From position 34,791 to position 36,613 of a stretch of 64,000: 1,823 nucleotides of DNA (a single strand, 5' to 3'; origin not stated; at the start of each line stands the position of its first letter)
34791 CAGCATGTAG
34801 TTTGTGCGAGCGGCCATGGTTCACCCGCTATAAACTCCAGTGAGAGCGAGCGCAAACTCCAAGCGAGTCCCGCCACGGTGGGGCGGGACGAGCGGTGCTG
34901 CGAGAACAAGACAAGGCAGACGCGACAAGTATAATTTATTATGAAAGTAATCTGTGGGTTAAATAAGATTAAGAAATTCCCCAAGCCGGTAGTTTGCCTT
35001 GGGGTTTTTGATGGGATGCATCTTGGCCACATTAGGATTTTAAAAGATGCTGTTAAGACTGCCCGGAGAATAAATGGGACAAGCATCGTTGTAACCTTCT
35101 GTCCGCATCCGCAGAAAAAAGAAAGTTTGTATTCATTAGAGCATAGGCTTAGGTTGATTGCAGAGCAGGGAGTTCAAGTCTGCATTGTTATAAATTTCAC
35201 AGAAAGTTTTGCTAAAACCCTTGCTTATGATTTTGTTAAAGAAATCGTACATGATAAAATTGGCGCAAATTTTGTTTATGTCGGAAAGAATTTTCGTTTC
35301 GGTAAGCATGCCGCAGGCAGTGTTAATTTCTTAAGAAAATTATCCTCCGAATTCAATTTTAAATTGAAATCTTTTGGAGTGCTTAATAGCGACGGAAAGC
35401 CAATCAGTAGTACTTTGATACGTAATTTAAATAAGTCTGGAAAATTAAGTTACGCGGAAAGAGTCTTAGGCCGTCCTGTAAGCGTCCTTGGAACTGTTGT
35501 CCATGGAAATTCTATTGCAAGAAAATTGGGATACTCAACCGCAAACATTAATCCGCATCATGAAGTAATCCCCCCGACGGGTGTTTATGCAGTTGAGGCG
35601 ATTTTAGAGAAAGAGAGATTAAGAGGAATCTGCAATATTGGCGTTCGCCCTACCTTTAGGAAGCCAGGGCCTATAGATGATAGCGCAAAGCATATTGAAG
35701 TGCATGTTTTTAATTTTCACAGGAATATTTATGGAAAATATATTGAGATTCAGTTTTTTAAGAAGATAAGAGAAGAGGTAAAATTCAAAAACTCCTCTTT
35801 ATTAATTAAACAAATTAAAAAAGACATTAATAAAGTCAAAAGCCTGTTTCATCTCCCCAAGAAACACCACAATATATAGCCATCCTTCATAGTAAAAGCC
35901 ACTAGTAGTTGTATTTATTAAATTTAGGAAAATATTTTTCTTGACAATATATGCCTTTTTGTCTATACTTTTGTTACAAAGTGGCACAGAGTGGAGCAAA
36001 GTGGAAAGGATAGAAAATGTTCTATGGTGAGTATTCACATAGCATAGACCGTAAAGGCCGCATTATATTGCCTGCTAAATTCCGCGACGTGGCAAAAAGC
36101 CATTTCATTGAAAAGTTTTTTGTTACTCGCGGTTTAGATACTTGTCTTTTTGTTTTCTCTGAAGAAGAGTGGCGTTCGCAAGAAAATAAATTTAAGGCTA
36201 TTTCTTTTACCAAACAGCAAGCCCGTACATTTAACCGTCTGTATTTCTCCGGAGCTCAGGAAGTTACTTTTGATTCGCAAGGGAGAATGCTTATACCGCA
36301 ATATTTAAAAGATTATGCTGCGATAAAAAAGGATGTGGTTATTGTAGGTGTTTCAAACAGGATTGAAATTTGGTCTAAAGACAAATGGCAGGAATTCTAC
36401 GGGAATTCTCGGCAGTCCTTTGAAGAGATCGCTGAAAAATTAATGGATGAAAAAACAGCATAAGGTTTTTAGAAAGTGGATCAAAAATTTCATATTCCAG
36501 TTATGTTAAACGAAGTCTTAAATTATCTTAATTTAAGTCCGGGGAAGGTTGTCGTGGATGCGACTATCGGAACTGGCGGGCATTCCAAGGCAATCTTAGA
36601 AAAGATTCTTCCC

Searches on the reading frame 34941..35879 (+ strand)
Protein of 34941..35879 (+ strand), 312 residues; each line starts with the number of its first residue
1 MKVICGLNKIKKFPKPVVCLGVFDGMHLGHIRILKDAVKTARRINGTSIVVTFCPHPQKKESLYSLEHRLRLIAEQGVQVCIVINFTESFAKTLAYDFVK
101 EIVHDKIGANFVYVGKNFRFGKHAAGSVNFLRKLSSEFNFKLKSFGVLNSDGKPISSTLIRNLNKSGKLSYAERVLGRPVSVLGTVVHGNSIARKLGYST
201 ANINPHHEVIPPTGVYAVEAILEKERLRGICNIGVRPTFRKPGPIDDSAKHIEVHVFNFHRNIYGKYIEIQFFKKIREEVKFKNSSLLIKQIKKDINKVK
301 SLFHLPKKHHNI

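Call 17: find_encoding_contigs(protein=window:34941-35879:+, flank=10000, max_places=10)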
Protein window:34941-35879:+ (312 aa): no gene with exactly this product is on record in the collection.

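Call 18: find_homologous_proteins(query=window:34941-35879:+, max_evalue=1e-30)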
Query window:34941-35879:+ (312 aa): 3241 proteins with E <= 1e-30 among 4620 candidates; the best 120 are listed.
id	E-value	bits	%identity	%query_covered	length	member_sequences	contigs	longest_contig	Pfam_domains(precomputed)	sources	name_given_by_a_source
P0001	2.3e-204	695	100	100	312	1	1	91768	PF01687.24,PF01467.33,PF06574.19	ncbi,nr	ncbi:MAG: riboflavin biosynthesis protein RibF [Candidatus Omnitrophica bacterium]|nr:riboflavin bio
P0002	1.7e-178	610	87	100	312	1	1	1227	PF01687.24,PF01467.33,PF06574.19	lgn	-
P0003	1.6e-116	407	61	98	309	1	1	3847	PF01687.24,PF01467.33,PF06574.19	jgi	jgi:riboflavin kinase/FMN adenylyltransferase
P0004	1.6e-115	404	63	96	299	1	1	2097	PF01687.24,PF01467.33,PF06574.19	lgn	-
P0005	2.8e-115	403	63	98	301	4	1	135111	PF01687.24,PF01467.33,PF06574.19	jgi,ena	-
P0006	8.3e-115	401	61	97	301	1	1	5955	PF01687.24,PF01467.33,PF06574.19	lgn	-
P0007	2.4e-114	400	62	97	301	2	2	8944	PF01687.24,PF01467.33,PF06574.19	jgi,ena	-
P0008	2.5e-114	400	62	97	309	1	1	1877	PF01687.24,PF01467.33,PF06574.19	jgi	jgi:riboflavin kinase/FMN adenylyltransferase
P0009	5.3e-114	399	62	97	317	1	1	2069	PF01687.24,PF01467.33,PF06574.19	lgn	-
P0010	1.4e-113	397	61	97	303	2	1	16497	PF01687.24,PF01467.33,PF06574.19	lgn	-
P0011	1.2e-112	394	60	98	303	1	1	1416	PF01687.24,PF01467.33,PF06574.19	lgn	-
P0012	1.8e-112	394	61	97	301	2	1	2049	PF01687.24,PF01467.33,PF06574.19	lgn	-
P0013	2.1e-112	393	61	97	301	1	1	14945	PF01687.24,PF01467.33,PF06574.19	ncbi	-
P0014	3.2e-112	393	60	100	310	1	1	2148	PF01687.24,PF01467.33,PF06574.19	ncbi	-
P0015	5.4e-112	392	59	98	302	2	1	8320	PF01687.24,PF01467.33,PF06574.19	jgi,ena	-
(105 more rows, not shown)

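Call 19: find_encoding_contigs(protein=P0001, flank=10000, max_places=5)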
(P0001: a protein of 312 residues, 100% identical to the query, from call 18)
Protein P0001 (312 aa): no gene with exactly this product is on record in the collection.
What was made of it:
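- Tried and rejected: A look-up of the window's own RibF by exact sequence found nothing on record (calls 17, 19), so the rest of the source contig could not be fetched.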

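Call 20: find_encoding_contigs(protein=P0002, flank=10000, max_places=5)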
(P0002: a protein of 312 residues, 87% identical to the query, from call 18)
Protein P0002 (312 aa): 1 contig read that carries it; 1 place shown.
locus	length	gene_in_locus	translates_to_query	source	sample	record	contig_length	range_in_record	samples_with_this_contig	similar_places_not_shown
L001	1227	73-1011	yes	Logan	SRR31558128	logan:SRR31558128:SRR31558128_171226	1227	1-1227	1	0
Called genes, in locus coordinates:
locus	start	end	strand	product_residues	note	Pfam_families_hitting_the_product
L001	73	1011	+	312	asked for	PF06574:FAD_syn, PF01467:CTP_transf_like, PF01687:Flavokinase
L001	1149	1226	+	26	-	?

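Call 60: find_encoding_contigs(protein=P0005, flank=2500, max_places=2)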
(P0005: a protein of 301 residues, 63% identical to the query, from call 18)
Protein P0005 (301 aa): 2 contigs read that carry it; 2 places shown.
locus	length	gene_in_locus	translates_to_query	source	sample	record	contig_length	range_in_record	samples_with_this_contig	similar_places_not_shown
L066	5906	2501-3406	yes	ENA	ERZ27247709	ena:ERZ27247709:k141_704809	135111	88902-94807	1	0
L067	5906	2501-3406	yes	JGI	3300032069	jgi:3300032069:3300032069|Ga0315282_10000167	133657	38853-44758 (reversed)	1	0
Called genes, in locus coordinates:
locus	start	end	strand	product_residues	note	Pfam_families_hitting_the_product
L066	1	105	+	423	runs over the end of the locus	PF01743:PolyA_pol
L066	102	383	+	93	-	PF04456:DUF503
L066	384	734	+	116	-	PF02033:RBFA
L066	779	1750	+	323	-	PF01368:DHH, PF02272:DHHA1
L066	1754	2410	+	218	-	-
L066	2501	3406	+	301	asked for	PF06574:FAD_syn, PF01467:CTP_transf_like, PF01687:Flavokinase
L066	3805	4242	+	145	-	PF02381:MraZ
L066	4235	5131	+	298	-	PF01795:Methyltransf_5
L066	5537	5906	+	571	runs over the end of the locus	PF03717:PBP_dimer, PF00905:Transpeptidase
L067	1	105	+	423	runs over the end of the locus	PF01743:PolyA_pol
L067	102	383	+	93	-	PF04456:DUF503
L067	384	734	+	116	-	PF02033:RBFA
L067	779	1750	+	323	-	PF01368:DHH, PF02272:DHHA1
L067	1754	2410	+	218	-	-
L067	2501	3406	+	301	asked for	PF06574:FAD_syn, PF01467:CTP_transf_like, PF01687:Flavokinase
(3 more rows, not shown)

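Call 61: find_encoding_contigs(protein=P0003, flank=2500, max_places=2)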
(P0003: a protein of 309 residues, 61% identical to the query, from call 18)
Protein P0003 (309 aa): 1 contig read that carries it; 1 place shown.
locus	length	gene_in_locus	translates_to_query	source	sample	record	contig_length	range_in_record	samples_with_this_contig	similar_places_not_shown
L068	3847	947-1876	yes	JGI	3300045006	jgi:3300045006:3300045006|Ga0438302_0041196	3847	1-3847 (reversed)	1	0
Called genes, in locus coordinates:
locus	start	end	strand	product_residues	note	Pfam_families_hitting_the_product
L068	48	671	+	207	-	PF02272:DHHA1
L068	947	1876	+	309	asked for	PF06574:FAD_syn, PF01467:CTP_transf_like, PF01687:Flavokinase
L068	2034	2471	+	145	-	PF02381:MraZ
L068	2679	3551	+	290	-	PF01728:FtsJ (faint), PF01795:Methyltransf_5, PF13649:Methyltransf_25 (faint)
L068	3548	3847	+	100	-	?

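Call 62: find_encoding_contigs(protein=P0007, flank=2500, max_places=2)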
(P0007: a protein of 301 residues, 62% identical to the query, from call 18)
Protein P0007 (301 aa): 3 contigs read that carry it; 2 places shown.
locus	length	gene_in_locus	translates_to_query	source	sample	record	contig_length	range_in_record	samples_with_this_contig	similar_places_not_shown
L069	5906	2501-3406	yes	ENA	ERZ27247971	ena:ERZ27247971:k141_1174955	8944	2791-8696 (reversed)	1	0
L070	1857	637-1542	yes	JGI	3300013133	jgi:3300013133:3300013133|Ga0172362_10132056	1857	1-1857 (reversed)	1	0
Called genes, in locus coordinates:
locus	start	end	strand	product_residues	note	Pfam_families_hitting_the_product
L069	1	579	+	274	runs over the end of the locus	?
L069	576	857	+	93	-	PF04456:DUF503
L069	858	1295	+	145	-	PF02033:RBFA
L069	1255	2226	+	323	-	PF01368:DHH, PF02272:DHHA1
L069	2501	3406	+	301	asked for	PF06574:FAD_syn, PF01467:CTP_transf_like, PF01687:Flavokinase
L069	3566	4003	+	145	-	PF02381:MraZ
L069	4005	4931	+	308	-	PF01795:Methyltransf_5, PF13847:Methyltransf_31 (faint)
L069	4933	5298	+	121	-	-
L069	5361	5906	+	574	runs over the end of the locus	PF03717:PBP_dimer, PF00905:Transpeptidase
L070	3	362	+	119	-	?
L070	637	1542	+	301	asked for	PF06574:FAD_syn, PF01467:CTP_transf_like, PF01687:Flavokinase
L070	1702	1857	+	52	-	?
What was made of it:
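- On Site-specific invertible switch / shufflon: The syntenic loci give the same picture (calls 60-62).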

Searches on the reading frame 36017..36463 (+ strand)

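Call 54: search_protein_families(library=pfam, proteins=[window:36017-36463:+], max_evalue=0.001)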
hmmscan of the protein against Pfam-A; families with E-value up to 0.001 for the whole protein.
window:36017-36463:+ (148 aa): 1 family
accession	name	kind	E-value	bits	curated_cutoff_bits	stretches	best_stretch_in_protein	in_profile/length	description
PF02381.23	MraZ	-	1.8e-43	146.8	23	2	77-144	2-70/72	MraZ protein, putative antitoxin-like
